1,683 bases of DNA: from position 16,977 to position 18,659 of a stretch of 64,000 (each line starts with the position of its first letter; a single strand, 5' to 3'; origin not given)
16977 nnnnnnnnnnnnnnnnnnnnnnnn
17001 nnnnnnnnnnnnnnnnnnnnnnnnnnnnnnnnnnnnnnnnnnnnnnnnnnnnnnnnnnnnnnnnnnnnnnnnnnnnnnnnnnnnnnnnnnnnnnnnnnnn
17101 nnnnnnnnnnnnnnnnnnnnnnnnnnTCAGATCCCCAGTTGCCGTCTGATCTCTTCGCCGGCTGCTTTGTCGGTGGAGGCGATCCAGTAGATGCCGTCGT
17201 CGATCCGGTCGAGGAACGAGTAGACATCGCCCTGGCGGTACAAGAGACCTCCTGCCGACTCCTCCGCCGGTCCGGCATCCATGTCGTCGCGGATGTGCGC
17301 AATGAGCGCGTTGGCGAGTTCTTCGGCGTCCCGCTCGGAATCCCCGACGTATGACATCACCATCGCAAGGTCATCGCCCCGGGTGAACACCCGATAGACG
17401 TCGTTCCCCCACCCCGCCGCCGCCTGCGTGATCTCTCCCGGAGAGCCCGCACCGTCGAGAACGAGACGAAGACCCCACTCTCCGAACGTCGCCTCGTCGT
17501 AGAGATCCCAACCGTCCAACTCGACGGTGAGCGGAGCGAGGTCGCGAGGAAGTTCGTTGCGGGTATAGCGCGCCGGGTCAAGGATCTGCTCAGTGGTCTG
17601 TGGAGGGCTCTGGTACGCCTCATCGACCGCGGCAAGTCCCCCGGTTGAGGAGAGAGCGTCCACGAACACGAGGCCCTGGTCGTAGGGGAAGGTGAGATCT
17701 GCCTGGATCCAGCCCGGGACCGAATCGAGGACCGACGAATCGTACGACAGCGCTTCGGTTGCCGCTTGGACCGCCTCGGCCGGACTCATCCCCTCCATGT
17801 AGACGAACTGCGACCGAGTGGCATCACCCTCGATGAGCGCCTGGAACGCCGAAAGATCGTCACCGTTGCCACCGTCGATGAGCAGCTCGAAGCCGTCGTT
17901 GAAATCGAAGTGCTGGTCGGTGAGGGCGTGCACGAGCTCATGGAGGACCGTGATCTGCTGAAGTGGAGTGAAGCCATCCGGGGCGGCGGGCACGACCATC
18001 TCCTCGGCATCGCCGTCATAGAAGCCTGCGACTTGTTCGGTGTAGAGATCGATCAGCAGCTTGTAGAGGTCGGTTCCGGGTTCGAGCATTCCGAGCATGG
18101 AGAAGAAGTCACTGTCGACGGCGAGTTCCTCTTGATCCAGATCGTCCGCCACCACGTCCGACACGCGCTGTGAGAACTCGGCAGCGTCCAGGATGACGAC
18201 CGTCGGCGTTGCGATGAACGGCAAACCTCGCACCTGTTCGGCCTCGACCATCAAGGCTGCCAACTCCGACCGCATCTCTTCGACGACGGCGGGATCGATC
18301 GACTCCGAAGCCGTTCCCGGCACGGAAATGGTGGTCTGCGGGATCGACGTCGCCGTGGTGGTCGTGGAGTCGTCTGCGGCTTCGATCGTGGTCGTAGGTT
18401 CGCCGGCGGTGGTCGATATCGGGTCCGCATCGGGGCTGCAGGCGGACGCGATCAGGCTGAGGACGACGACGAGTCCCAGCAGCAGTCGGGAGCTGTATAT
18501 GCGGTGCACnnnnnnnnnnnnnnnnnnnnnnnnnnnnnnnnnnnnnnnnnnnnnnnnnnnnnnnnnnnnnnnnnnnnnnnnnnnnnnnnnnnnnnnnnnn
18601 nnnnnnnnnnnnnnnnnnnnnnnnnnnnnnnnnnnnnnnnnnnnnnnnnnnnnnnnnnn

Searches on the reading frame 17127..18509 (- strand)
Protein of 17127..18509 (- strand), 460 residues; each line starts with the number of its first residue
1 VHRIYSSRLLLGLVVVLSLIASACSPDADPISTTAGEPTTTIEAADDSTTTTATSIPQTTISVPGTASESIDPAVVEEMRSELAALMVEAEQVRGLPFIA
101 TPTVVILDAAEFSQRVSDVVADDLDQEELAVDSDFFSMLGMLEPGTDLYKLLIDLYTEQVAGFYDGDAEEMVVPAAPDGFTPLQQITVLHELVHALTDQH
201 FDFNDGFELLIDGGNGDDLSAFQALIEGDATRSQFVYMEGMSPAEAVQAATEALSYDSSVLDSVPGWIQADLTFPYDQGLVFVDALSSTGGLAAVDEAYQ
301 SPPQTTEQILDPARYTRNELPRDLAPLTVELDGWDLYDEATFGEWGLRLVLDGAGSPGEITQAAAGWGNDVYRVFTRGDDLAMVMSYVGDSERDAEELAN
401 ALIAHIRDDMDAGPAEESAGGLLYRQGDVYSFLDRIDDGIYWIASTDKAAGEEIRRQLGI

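Call 3: search_protein_families(library=ncbifam, proteins=[window:17127-18509:-], max_evalue=1)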
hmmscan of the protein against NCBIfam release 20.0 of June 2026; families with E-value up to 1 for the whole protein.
window:17127-18509:- (460 aa): 4 families
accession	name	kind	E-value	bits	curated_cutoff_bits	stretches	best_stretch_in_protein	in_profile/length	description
NF038145.1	Hvo_1808_fam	equivalog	3.5e-36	125.4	200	1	75-325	24-264/432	Hvo_1808 family surface protein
TIGR04338.1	HEXXH_Rv0185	hypoth_equivalog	0.079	12.8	90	1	164-200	86-124/161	TIGR04338 family metallohydrolase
NF038403.1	perm_prefix_1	domain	0.35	10.7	30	0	237-250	30-44/59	permease prefix domain 1-containing protein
NF041057.1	Rcas_1661_fam_Se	equivalog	0.59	9.6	190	1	14-99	2-84/247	Rcas_1661 family thioredoxin-like (seleno)lipoprotein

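Call 4: search_protein_families(library=pfam, proteins=[window:17127-18509:-], max_evalue=1)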
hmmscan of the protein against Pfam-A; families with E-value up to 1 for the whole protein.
window:17127-18509:- (460 aa): 2 families
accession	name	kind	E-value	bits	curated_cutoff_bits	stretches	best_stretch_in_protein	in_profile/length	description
PF21827.1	New_glue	-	0.055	13.7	31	1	9-61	5-61/94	New glue protein family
PF08495.15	FIST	-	0.15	12.4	23.2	0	17-121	17-106/189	FIST N domain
